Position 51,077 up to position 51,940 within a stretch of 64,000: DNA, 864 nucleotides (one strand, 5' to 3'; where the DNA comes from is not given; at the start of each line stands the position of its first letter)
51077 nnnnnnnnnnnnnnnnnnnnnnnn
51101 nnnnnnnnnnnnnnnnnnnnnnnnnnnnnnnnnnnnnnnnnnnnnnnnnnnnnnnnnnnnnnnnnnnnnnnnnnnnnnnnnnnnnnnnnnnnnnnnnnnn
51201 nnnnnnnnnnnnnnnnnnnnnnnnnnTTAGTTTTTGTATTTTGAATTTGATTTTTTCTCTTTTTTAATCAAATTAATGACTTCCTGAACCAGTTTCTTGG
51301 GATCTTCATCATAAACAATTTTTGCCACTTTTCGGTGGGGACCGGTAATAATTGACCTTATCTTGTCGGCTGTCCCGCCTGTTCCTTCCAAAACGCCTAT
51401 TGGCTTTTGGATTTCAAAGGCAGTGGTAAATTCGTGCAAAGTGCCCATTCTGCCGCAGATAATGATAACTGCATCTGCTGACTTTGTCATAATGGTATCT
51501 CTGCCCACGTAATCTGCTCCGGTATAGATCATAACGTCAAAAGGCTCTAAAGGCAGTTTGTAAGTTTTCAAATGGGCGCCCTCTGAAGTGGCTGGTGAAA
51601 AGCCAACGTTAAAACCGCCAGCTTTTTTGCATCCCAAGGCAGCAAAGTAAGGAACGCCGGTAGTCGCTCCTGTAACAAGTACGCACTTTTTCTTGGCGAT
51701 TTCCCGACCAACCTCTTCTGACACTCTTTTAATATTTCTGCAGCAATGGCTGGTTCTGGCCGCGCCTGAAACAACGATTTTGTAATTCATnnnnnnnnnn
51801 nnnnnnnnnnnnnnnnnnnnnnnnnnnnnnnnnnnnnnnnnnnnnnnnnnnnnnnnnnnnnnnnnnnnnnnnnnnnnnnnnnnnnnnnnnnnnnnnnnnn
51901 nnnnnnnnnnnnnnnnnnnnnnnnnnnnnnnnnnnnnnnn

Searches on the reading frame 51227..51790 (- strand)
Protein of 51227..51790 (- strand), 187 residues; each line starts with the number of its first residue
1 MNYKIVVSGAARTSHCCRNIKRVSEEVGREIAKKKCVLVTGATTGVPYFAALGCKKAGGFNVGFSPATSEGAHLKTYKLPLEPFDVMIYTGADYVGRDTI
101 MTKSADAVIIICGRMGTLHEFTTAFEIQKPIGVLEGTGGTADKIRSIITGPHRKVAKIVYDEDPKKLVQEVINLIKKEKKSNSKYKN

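Call 4: search_protein_families(library=pfam, proteins=[window:51227-51790:-], max_evalue=1)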
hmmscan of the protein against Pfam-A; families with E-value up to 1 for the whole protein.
window:51227-51790:- (187 aa): 6 families
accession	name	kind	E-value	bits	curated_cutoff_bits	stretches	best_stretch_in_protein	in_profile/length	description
PF18306.6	LDcluster4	-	4.2e-34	117.8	26.3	1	3-167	2-150/151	SLOG cluster4 family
PF18171.6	LSDAT_prok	-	7e-05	22.6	25.4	1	101-158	120-175/195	SLOG in TRPM, prokaryote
PF18163.6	LD_cluster2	-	0.00023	21.3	25.3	1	100-181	145-233/264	SLOG cluster2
PF03641.19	Lysine_decarbox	-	0.00088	19.9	27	1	92-127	40-75/131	Possible lysine decarboxylase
PF18185.7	STALD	-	0.0046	16.9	24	1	4-177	17-193/211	Sir2- and TIR-associating SLOG family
PF02481.21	DNA_processg_A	-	0.09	12.4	29.6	0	17-64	56-103/212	DNA recombination-mediator protein A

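Call 70: find_homologous_proteins(query=window:51227-51790:-, max_evalue=1e-20)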
Query window:51227-51790:- (187 aa): 2520 proteins with E <= 1e-20 among 2632 candidates; the best 120 are listed.
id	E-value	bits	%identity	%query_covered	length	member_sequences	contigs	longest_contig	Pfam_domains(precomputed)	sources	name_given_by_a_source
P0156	8.9e-106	369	89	98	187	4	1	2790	PF18306.7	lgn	-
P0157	2.9e-104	364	87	99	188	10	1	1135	PF18306.7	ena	-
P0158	1.3e-97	343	81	99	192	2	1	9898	PF18306.7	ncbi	-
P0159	2.3e-97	342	79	100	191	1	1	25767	PF18306.7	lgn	-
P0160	1.2e-96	339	80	100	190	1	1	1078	PF18306.7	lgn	-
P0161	6.2e-96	337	79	99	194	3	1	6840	PF18306.7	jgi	-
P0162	1.3e-95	336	81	99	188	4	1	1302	PF18306.7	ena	-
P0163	1.9e-95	336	79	99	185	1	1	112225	PF18306.7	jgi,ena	-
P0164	3.4e-95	335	79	98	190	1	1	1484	PF18306.7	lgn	-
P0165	3.4e-95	335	78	100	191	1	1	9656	PF18306.7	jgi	-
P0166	6.9e-95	334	80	98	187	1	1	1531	PF18306.7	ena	-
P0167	1.1e-94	333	77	99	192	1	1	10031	PF18306.7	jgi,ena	-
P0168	1.2e-94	333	78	98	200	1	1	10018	PF18306.7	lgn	-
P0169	1.2e-94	333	78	99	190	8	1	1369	PF18306.7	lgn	-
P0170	1.2e-94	333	76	98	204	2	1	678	PF18306.7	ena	-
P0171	1.4e-94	333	78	100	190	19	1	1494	PF18306.7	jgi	jgi:uncharacterized protein (TIGR00725 family)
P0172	1.9e-94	332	79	98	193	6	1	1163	PF18306.7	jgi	-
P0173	1.9e-94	332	79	98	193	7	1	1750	PF18306.7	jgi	-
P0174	2.5e-94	332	76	99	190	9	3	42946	PF18306.7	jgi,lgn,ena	jgi:hypothetical protein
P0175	3.3e-94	331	77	98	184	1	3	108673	PF18306.7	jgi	-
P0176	3.6e-94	331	79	98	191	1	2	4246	PF18306.7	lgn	-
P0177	4.1e-94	331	78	99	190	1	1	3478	PF18306.7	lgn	-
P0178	4.9e-94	331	78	99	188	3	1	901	PF18306.7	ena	-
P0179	1.2e-93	330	76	100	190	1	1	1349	PF18306.7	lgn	-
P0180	1.2e-93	330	77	100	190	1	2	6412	PF18306.7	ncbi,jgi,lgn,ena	-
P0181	1.3e-93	330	80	99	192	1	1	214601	PF18306.7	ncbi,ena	-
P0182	1.4e-93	329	78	99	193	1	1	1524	PF18306.7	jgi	-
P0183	1.4e-93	329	79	96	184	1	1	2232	PF18306.7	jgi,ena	-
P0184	1.7e-93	329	78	98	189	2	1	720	PF18306.7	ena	-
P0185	1.8e-93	329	76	100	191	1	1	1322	PF18306.7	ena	-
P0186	2.3e-93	329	77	97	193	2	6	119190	PF18306.7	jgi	jgi:uncharacterized protein (TIGR00725 family)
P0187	2.4e-93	329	76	100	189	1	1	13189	PF18306.7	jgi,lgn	jgi:hypothetical protein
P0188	2.9e-93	328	79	99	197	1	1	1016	PF18306.7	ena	-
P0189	4.1e-93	328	79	98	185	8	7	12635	PF18306.7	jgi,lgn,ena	-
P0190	4.2e-93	328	77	100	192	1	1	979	PF18306.7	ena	-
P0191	4.6e-93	328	76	99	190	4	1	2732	PF18306.7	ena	-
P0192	4.9e-93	328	78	100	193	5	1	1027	PF18306.7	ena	-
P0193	4.9e-93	328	79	96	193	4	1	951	PF18306.7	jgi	-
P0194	5.0e-93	328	79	98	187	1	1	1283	PF18306.7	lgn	-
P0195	5.2e-93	328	76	99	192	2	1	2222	PF18306.7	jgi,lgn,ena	-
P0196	5.3e-93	328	78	99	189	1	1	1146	PF18306.7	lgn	-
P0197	5.8e-93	327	76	100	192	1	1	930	PF18306.7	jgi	-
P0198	5.8e-93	327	76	100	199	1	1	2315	PF18306.7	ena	-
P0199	6.1e-93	327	78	99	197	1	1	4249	PF18306.7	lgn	-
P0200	6.7e-93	327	77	99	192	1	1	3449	PF18306.7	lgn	-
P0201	7.3e-93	327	77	99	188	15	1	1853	PF18306.7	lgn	-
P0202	8.3e-93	327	79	95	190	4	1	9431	PF18306.7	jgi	jgi:uncharacterized protein (TIGR00725 family)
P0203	8.6e-93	327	76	100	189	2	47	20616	PF18306.7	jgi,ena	-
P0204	9.3e-93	327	77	99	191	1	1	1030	PF18306.7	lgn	-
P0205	1.1e-92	326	76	100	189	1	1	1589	PF18306.7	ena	-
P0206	1.2e-92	326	78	99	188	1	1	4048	PF18306.7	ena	-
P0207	1.2e-92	326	78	98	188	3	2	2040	PF18306.7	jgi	-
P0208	1.2e-92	326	77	99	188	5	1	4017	PF18306.7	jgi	-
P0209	1.2e-92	326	77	98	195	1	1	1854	PF18306.7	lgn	-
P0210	1.3e-92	326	78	99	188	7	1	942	PF18306.7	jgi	-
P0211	1.4e-92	326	77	99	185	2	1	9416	PF18306.7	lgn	-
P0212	1.6e-92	326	80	97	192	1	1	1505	PF18306.7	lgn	-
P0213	1.9e-92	326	77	99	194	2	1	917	PF18306.7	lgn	-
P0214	2.1e-92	326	77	100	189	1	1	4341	PF18306.7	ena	-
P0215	2.2e-92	326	77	94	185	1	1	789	PF18306.7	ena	-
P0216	2.3e-92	326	77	99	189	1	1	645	PF18306.7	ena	-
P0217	2.3e-92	325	76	100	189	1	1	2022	PF18306.7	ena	-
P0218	2.6e-92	325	80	89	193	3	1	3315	PF18306.7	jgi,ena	-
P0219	2.6e-92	325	77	99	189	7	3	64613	PF18306.7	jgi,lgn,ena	-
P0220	2.7e-92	325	77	99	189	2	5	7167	PF18306.7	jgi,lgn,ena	-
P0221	2.7e-92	325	76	98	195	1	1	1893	PF18306.7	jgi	-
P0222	2.8e-92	325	77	98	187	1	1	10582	PF18306.7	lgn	-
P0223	3.0e-92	325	77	98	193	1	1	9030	PF18306.7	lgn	-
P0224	3.1e-92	325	77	99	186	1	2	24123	PF18306.7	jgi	jgi:uncharacterized protein (TIGR00725 family)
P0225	3.3e-92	325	79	96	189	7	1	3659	PF18306.7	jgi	-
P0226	3.4e-92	325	76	99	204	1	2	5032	PF18306.7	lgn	-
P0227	3.6e-92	325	77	99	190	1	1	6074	PF18306.7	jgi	-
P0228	3.6e-92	325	78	98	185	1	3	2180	PF18306.7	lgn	-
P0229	3.6e-92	325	77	99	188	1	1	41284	PF18306.7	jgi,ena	-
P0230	3.8e-92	325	79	97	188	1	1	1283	PF18306.7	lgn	-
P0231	3.9e-92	325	78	99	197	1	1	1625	PF18306.7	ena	-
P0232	3.9e-92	325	78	98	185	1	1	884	PF18306.7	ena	-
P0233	4.0e-92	325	78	98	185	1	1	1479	PF18306.7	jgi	jgi:hypothetical protein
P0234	4.1e-92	325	77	99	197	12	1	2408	PF18306.7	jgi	-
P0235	4.2e-92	325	83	91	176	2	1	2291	PF18306.7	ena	-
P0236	5.0e-92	324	75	100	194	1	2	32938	PF18306.7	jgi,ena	-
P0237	5.1e-92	324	79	91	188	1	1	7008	PF18306.7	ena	-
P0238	5.1e-92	324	77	98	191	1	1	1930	PF18306.7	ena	-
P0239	5.4e-92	324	76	100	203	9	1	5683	PF18306.7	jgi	-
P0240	5.9e-92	324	77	98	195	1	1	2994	PF18306.7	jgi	jgi:hypothetical protein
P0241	6.0e-92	324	77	98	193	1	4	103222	PF18306.7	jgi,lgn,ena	-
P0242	6.7e-92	324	77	98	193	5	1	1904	PF18306.7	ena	-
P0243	6.8e-92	324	76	98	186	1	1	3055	PF18306.7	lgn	-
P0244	8.9e-92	324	76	99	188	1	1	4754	PF18306.7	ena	-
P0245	9.0e-92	324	79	96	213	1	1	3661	PF18306.7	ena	-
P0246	9.1e-92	324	75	99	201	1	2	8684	PF18306.7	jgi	jgi:uncharacterized protein (TIGR00725 family)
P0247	9.5e-92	323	78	97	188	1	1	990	PF18306.7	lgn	-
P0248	1.1e-91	323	77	99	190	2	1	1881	PF18306.7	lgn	-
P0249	1.1e-91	323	75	100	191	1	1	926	PF18306.7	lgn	-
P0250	1.1e-91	323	78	98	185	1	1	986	PF18306.7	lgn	-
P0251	1.2e-91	323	77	98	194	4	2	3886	PF18306.7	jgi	-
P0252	1.2e-91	323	78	99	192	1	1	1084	PF18306.7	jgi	jgi:uncharacterized protein (TIGR00725 family)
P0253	1.2e-91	323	79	93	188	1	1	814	PF18306.7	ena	-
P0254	1.3e-91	323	78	99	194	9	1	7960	PF18306.7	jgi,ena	-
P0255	1.3e-91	323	76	100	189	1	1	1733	PF18306.7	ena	-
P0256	1.4e-91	323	76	98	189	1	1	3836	PF18306.7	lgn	-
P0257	1.4e-91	323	79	93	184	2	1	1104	PF18306.7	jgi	jgi:uncharacterized protein (TIGR00725 family)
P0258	1.4e-91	323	75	100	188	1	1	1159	PF18306.7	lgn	-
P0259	1.6e-91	323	77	98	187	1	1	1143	PF18306.7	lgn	-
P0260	1.9e-91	323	76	98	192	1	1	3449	PF18306.7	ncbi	-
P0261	1.9e-91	322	75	98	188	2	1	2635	PF18306.7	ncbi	-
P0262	1.9e-91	322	76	98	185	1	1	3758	PF18306.7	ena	-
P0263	2.0e-91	322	76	99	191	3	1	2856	PF18306.7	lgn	-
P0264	2.3e-91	322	75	99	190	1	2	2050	PF18306.7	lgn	-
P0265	2.4e-91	322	79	97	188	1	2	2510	PF18306.7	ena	-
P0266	2.5e-91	322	77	98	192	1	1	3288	PF18306.7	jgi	-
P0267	2.5e-91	322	77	93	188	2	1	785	PF18306.7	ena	-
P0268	3.0e-91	322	78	99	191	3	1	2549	PF18306.7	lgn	-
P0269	3.1e-91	322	76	98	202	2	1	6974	PF18306.7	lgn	-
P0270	3.4e-91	322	76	97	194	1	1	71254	PF18306.7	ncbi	ncbi:MAG: hypothetical protein V1705_00480 [bacterium]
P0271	3.4e-91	322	74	100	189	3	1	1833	PF18306.7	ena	-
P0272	3.5e-91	322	74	99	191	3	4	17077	PF18306.7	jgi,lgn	jgi:uncharacterized protein (TIGR00725 family)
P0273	3.6e-91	322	78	98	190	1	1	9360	PF18306.7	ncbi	-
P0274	3.7e-91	322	77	94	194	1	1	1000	PF18306.7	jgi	jgi:uncharacterized protein (TIGR00725 family)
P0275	3.9e-91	321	77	97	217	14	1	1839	PF18306.7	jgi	-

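Call 72: find_encoding_contigs(protein=P0181, flank=5000, max_places=1)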
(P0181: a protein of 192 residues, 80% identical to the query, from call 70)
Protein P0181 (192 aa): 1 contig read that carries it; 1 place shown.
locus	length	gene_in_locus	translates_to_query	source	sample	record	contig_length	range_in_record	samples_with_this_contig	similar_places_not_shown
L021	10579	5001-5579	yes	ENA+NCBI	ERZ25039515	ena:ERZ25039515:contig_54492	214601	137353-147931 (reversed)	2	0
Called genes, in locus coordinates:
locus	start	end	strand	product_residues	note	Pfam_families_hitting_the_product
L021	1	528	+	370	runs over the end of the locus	PF05559:DUF763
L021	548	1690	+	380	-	PF00438:S-AdoMet_synt_N, PF02772:S-AdoMet_synt_M, PF02773:S-AdoMet_synt_C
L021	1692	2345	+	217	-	PF03167:UDG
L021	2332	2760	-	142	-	-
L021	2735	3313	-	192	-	PF04055:Radical_SAM, PF16199:Radical_SAM_C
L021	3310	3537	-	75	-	-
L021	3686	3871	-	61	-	-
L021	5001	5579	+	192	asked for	PF18306:LDcluster4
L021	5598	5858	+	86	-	PF03144:GTP_EFTU_D2 (weak)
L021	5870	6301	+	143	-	PF02308:MgtC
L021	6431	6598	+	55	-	PF00708:Acylphosphatase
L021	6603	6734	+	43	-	-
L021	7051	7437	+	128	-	PF06262:Zincin_1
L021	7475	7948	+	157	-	PF03073:TspO_MBR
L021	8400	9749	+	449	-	-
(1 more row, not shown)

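Call 73: find_encoding_contigs(protein=P0159, flank=5000, max_places=1)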
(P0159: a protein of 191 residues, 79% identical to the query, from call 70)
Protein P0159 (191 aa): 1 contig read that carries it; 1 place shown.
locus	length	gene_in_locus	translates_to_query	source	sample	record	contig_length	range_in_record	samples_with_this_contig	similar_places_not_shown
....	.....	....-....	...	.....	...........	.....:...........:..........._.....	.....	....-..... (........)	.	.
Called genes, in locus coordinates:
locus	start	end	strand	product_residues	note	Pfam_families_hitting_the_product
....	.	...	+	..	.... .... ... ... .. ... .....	-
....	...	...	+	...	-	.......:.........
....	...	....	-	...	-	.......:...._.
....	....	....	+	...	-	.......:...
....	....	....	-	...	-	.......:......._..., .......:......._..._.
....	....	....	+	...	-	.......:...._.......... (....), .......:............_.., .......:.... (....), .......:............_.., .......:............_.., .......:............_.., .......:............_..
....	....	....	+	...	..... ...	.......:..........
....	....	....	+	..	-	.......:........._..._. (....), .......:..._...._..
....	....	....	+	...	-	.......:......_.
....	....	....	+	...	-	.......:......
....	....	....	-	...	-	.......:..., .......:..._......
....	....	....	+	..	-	-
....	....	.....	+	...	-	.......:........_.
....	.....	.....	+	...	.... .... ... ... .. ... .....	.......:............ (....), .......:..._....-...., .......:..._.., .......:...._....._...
